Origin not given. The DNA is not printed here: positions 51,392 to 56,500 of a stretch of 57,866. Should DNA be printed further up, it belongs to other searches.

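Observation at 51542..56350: Single 1602-aa polypeptide combining an exonuclease, a RecQ SF2 helicase and a UvrD SF1 helicase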

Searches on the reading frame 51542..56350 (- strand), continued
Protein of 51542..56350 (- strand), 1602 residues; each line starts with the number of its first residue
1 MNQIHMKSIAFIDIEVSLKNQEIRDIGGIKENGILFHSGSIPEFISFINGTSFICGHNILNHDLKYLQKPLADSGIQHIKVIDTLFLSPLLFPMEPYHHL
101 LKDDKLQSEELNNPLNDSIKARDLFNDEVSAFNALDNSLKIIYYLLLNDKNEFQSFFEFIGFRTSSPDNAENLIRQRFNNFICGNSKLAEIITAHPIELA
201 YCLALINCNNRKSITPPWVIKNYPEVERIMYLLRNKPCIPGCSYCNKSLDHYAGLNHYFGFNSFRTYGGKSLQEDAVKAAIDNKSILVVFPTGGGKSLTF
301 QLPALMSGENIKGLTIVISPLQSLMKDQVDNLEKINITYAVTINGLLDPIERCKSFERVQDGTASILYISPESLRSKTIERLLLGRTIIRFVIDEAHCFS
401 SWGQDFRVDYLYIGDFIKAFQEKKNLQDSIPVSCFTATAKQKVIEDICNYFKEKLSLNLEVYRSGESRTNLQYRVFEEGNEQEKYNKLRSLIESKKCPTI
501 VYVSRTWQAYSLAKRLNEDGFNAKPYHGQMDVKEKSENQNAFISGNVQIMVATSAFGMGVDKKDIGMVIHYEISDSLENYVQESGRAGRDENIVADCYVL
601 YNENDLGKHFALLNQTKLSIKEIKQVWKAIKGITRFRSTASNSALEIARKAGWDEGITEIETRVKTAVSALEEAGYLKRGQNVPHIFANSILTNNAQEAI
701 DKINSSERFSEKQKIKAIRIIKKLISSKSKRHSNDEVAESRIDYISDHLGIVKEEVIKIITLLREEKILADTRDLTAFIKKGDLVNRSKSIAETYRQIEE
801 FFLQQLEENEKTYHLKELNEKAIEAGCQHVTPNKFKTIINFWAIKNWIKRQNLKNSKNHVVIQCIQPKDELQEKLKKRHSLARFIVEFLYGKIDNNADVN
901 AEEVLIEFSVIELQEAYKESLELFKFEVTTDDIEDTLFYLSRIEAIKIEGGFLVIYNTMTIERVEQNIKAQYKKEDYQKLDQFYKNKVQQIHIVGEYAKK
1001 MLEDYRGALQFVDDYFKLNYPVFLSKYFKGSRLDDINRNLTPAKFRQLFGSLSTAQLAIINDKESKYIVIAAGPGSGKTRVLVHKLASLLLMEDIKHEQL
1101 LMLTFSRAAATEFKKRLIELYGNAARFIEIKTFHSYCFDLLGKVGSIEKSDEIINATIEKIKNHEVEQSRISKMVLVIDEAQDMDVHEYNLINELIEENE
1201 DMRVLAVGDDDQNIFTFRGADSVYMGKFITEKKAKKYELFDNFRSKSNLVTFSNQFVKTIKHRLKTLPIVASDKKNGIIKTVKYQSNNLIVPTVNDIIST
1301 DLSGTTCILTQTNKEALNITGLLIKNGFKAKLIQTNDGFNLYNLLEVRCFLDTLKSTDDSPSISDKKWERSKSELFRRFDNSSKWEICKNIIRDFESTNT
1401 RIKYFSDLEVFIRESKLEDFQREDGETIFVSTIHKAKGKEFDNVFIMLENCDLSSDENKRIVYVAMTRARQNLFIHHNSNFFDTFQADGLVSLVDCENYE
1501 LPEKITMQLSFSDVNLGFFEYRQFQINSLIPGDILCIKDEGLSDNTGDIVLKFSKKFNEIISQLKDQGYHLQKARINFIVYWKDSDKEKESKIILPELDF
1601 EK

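Call 14: find_related_loci(query=window:51542-56350:-, collection=genome_contigs, flank=10000)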
Query window:51542-56350:- (1602 aa) in genome_contigs; peptide patterns used: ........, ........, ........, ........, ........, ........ (x = any residue, [..] = any of these).
445 stretches matched a pattern; 429 encode a relative of the query (tblastn E <= 1e-3); the best 80 are kept; 80 distinct loci.
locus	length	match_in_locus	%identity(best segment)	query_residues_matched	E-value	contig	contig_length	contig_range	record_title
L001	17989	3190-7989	86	3-1602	0e+0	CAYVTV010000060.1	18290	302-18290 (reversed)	MAG TPA_asm: uncultured Bacteroidaceae bacterium isolate SRP241326_co1_334 genome assembly, contig: NODE_4393_length_182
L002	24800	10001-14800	87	4-1602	0e+0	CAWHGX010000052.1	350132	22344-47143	MAG: uncultured Bacteroidales bacterium isolate MFD00709.bin.2.55 genome assembly, contig: contig_52725, whole genome sh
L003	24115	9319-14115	69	6-1602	0e+0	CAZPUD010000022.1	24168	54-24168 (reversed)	MAG TPA_asm: uncultured candidatus Brocadiaceae bacterium isolate SRP093185_co1_14 genome assembly, contig: NODE_1190_le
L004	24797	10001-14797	70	6-1602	0e+0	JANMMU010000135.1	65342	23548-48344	MAG: Segetibacter sp. isolate OTE_58_metabat_457 OTE_58_k141_946689, whole genome shotgun sequence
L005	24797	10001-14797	69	6-1602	0e+0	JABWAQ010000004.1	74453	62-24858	MAG: Candidatus Brocadia sp. isolate MAG_8 scaffold_247, whole genome shotgun sequence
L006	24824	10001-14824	70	1-1602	0e+0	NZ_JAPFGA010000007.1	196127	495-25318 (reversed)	Galbibacter sp. EGI 63066 spades_K_25_97_7, whole genome shotgun sequence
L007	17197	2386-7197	69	1-1602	0e+0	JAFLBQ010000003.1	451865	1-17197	MAG: Cytophagales bacterium isolate UWPOB_CYTO1 gnl_X_DGMGIFFD_3, whole genome shotgun sequence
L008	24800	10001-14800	70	5-1602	0e+0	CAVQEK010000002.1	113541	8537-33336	MAG: uncultured Cytophagales bacterium isolate MFD02416.bin.1.44 genome assembly, contig: contig_19725, whole genome sho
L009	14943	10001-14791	69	6-1602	0e+0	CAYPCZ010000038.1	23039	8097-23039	MAG TPA_asm: uncultured Flavobacterium sp. isolate SRP220891_co3_126 genome assembly, contig: NODE_2657_length_23039_cov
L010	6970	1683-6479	69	6-1602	0e+0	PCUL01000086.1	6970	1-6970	MAG: Bacteroidetes bacterium CG18_big_fil_WC_8_21_14_2_50_41_14 CG18_scaffold_4865_c, whole genome shotgun sequence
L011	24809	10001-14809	69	6-1602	0e+0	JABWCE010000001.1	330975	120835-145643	MAG: Bacteroidetes bacterium isolate MAG_48 scaffold_13, whole genome shotgun sequence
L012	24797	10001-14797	69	6-1602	0e+0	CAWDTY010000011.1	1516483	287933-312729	MAG: uncultured Chitinophagaceae bacterium isolate MFD05442.bin.1.288 genome assembly, contig: contig_4849, whole genome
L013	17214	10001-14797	68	6-1602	0e+0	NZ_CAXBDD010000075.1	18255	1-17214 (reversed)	MAG: uncultured Sunxiuqinia sp. isolate ERR2762106_metabat2_60 ERZ3422020.3530, whole genome shotgun sequence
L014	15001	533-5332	69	9-1602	0e+0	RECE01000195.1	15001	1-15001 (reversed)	MAG: Bacteroidetes bacterium isolate DLM2.Bin11 NODE_5630_length_15001_cov_24.6588, whole genome shotgun sequence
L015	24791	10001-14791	69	6-1602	0e+0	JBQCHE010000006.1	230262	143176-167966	MAG: Ginsengibacter sp. isolate bin704 k141_655634, whole genome shotgun sequence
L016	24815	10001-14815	69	4-1602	0e+0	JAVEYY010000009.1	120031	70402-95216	MAG: Tenuifilaceae bacterium isolate BF4_52 NODE_377_length_120031_cov_29.411804_Biofilm4, whole genome shotgun sequence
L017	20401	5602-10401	69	5-1602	0e+0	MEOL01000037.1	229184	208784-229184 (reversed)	MAG: Bacteroidetes bacterium GWF2_41_31 gwf2_scaffold_41, whole genome shotgun sequence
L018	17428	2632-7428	69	4-1602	0e+0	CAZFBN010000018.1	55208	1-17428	MAG TPA_asm: uncultured Saprospiraceae bacterium isolate binchicken_co58_158 genome assembly, contig: NODE_443_length_55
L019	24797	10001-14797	69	6-1602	0e+0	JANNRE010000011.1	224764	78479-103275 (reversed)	MAG: Chitinophagaceae bacterium isolate SOY_31_metabat_375 SOY_31_k141_3331347, whole genome shotgun sequence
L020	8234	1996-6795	68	6-1602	0e+0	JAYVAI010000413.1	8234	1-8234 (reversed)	MAG: Cyclobacteriaceae bacterium isolate GL24_UP_concoct_27 GL24_UP_concoct_27_412, whole genome shotgun sequence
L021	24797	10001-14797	68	6-1602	0e+0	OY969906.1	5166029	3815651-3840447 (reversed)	MAG: uncultured Chitinophagaceae bacterium isolate MFD05502.bin.c.1 genome assembly, chromosome: 1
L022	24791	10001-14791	69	6-1602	0e+0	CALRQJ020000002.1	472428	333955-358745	MAG: Methylophilus rhizosphaerae isolate JJ-CU23-05-7-mx-bin505 genome assembly, contig: JJ-NR103-41-C10, whole genome s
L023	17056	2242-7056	68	4-1602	0e+0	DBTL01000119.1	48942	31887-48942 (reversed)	MAG TPA_asm: Bacteroides sp. UBA1317 UBA1317_contig_25603, whole genome shotgun sequence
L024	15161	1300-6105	69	6-1602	0e+0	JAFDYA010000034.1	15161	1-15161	MAG: Bacteroidetes bacterium isolate SZAS-39 CK_MAG-71__34__length-15161, whole genome shotgun sequence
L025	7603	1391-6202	68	1-1602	0e+0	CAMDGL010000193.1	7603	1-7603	MAG: Chitinophaga pinensis isolate MiH-14oct19-172 genome assembly, contig: MiH-14oct19-C21335, whole genome shotgun seq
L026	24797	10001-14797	68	6-1602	0e+0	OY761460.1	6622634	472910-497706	MAG: Prolixibacteraceae bacterium isolate b0120b26-81c1-4e5c-b488-535878dd73d8 genome assembly, chromosome: 1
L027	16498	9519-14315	67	6-1602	0e+0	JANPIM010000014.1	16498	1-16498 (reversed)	MAG: Segetibacter sp. isolate VAR_61_metabat_66 VAR_61_k141_1414779, whole genome shotgun sequence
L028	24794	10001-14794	69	6-1602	0e+0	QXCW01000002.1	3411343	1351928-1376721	Flavobacteriaceae bacterium MAR_2010_72 Ga0052904_12, whole genome shotgun sequence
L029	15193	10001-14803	69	9-1602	0e+0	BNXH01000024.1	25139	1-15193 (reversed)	Bacteroidia bacterium PG1894_169 DNA, sequence024, whole genome shotgun sequence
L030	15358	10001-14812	69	6-1602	0e+0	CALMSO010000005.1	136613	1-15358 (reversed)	MAG TPA_asm: uncultured Saprospiraceae bacterium isolate SRR2107179_bin.64_CONCOCT_v1.1_MAG genome assembly, contig: ERZ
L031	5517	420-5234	68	4-1602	0e+0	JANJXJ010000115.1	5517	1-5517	MAG: Lentimicrobium sp. isolate RS341_metabat.bin.32 RS341_k141_161135, whole genome shotgun sequence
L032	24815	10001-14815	68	4-1602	0e+0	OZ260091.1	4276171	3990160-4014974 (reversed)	MAG: Fulvivirga sp. isolate K1855-mx-bin02 genome assembly, chromosome: 1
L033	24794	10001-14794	68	8-1602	0e+0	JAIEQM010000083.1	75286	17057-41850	MAG: Chitinophagaceae bacterium isolate co.spades.DASTOOL.2.5kb_151 c_000000444024, whole genome shotgun sequence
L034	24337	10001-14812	68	5-1602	0e+0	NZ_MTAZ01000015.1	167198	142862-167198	Arenibacter amylolyticus strain AK53 M15_F_1_contig_15, whole genome shotgun sequence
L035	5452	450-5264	68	4-1602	0e+0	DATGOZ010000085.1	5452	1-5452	MAG TPA_asm: Taishania sp. isolate SMAG_U10382 k141_979122, whole genome shotgun sequence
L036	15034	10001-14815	69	4-1602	0e+0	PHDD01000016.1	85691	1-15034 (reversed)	MAG: Bacteroidetes bacterium HGW-Bacteroidetes-4 08E140C01_z5_2013_Ig3399_v2_scaffold_321, whole genome shotgun sequence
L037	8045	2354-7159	69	6-1602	0e+0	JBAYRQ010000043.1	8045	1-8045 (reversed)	MAG: Weeksellaceae bacterium isolate SO_2016_LW2_48 scaffold19982_LW138R_2016, whole genome shotgun sequence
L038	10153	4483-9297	68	4-1602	0e+0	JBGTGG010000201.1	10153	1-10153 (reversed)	MAG: Cyclobacteriaceae bacterium isolate JTS-RE21 k141_2232730, whole genome shotgun sequence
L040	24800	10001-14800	68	8-1602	0e+0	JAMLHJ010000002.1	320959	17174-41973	MAG: Chitinophagales bacterium isolate ACE_NR_BACT7 ACE_NR_BACT7_2, whole genome shotgun sequence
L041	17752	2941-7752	68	5-1602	0e+0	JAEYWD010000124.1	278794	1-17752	MAG: Bacteroidetes bacterium isolate OH_CBlB_256 k127_78128, whole genome shotgun sequence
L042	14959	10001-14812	69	4-1602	0e+0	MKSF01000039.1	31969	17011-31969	MAG: Bacteroidetes bacterium 47-18 scnpilot_p_inoc_scaffold_992, whole genome shotgun sequence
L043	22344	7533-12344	69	5-1602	0e+0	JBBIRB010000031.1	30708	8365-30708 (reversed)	MAG: Bacteroidales bacterium isolate RVF170221_bin_34 NODE_684_length_30708_cov_6.499690, whole genome shotgun sequence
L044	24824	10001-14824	68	1-1602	0e+0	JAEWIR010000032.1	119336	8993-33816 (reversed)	MAG: Bacteroidetes bacterium isolate OH_PBrB_115 k127_800130, whole genome shotgun sequence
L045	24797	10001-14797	66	6-1602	0e+0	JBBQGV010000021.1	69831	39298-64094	MAG: Chitinophagales bacterium isolate Co_metawrap_942 Cmw_942_k141_12675984_length_69831_cov_15.9174, whole genome shot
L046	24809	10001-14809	68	6-1602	0e+0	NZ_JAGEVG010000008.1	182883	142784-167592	Gelidibacter pelagius strain DF109 scaffold_8_length=182884, whole genome shotgun sequence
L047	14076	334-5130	68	6-1602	0e+0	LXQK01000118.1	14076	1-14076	MAG: Marivirga sp. ANT-B6 ANT-B6_contig-118, whole genome shotgun sequence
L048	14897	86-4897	68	5-1602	0e+0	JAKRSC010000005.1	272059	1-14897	MAG: Hydrotalea sp. isolate MS005 bin-005_4, whole genome shotgun sequence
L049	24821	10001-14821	68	2-1602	0e+0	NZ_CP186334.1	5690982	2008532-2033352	Gaoshiqia hydrogeniformans strain Z1-71 chromosome, complete genome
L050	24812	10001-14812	68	5-1602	0e+0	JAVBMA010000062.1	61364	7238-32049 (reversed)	MAG: Paludibacteraceae bacterium isolate EPI_MAG_00038 c_000001727798, whole genome shotgun sequence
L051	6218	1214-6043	67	6-1602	0e+0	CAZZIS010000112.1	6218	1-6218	MAG TPA_asm: uncultured Thioalkalispiraceae bacterium isolate SRP128015_co1_108 genome assembly, contig: NODE_22161_leng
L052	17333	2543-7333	67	6-1602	0e+0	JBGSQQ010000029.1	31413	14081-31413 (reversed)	MAG: Chryseolinea sp. isolate JTS-AC335 k141_3517582, whole genome shotgun sequence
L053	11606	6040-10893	67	6-1602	0e+0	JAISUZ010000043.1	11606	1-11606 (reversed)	MAG: Fibrobacter sp. isolate Mx356_bin10 k119_868131, whole genome shotgun sequence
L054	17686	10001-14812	68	4-1602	0e+0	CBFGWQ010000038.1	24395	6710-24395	MAG TPA_asm: uncultured Arenibacter sp. isolate SRR17295757_metabat2_54 genome assembly, contig: ERZ23398518.2101, whole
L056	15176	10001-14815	68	4-1602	0e+0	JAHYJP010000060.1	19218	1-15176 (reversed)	MAG: Bacteroidales bacterium isolate KA25 NODE_1456_length_19218_cov_6.090933, whole genome shotgun sequence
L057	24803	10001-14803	67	1-1602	0e+0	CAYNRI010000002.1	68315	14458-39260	MAG TPA_asm: uncultured Rikenellaceae bacterium isolate SRP192927_co1_597 genome assembly, contig: NODE_458_length_68315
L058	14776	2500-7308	67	6-1602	0e+0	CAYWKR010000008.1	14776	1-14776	MAG TPA_asm: uncultured Bifidobacterium sp. isolate binchicken_co396_261 genome assembly, contig: NODE_5021_length_14776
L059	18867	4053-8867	68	4-1602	0e+0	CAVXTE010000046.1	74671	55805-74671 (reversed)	MAG: uncultured Bacteroidales bacterium isolate MFD02923.bin.2.102 genome assembly, contig: contig_42609, whole genome s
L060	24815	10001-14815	68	4-1602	0e+0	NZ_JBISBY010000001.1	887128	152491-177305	Zhouia sp. PK063 NODE_1_length_887128_cov_291.947570, whole genome shotgun sequence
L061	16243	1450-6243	67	5-1602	0e+0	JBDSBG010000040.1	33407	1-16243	MAG: Ferruginibacter sp. isolate cluster1_bin.128 k127_3323788, whole genome shotgun sequence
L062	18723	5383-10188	68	6-1602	0e+0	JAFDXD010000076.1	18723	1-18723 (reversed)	MAG: Bacteroidetes bacterium isolate SZAS-14 CK_MAG-58__76__length-18723, whole genome shotgun sequence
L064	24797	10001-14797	67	8-1602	0e+0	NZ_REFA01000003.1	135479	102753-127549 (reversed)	Amniculibacterium aquaticum strain KYPW7 contig03, whole genome shotgun sequence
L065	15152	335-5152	66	4-1602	0e+0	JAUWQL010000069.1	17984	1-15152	MAG: Bacteroidales bacterium isolate CSMAG_2501 CSMAG_2501_k141_836690_length_17984_cov_14.9317, whole genome shotgun se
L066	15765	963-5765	68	6-1602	0e+0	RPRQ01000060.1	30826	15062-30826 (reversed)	MAG: Bacteroidales bacterium isolate metabat2.99 metabat2.99_Contig_985357, whole genome shotgun sequence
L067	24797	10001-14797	68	6-1602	0e+0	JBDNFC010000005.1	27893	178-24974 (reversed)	MAG: Bacteroidia bacterium isolate concoct.103.WLB k141_37832, whole genome shotgun sequence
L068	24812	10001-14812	67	1-1602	0e+0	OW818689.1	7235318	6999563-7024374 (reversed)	metagenome genome assembly, chromosome: 1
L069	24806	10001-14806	68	6-1602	0e+0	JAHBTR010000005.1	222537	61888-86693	MAG: Chitinophagaceae bacterium isolate ACE_BAC18 BAC18_5, whole genome shotgun sequence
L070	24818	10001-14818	67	5-1602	0e+0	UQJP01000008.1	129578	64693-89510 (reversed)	uncultured Odoribacter sp. isolate UMGS346 genome assembly, contig: NODE_60_length_129578_cov_8.96759, whole genome shot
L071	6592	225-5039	67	4-1602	0e+0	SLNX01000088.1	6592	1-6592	MAG: Bacteroidales bacterium isolate CSSed165cm_422 CSSed16-5cm-54530, whole genome shotgun sequence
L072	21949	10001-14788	67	6-1602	0e+0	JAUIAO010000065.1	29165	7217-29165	MAG: Bacteroidia bacterium isolate 5_bin.51 NODE_1360_length_29165_cov_2.299297, whole genome shotgun sequence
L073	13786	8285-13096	65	4-1602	0e+0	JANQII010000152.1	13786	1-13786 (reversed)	MAG: Prolixibacteraceae bacterium isolate PL24a_bin.47 k99_960093, whole genome shotgun sequence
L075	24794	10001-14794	68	6-1602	0e+0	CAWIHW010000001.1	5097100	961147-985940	MAG: uncultured Chitinophagaceae bacterium isolate MFD05502.bin.1.175 genome assembly, contig: contig_32740, whole genom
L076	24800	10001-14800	66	6-1602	0e+0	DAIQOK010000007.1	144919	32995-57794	MAG TPA_asm: Bacteroidota bacterium isolate CTOTU10750 NODE_32_length_144919_cov_18.069023, whole genome shotgun sequenc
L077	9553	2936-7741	67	6-1602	0e+0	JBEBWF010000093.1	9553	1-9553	MAG: Sphingobacterium sp. isolate T2.bin.28 NODE_26713_length_9553_cov_20.331122, whole genome shotgun sequence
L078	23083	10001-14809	65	6-1602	0e+0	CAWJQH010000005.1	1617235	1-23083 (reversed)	MAG: uncultured Bacteroidales bacterium isolate MFD02979.bin.1.73 genome assembly, contig: contig_45830, whole genome sh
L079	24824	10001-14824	66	1-1602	0e+0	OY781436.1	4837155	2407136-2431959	MAG: Bacteroidales bacterium isolate 341beb75-fe78-4792-8f66-49c0517f62f9 genome assembly, chromosome: 1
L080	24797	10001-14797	67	6-1602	0e+0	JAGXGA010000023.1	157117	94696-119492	MAG: Mariniphaga sp. isolate LH_M28 k141_597833, whole genome shotgun sequence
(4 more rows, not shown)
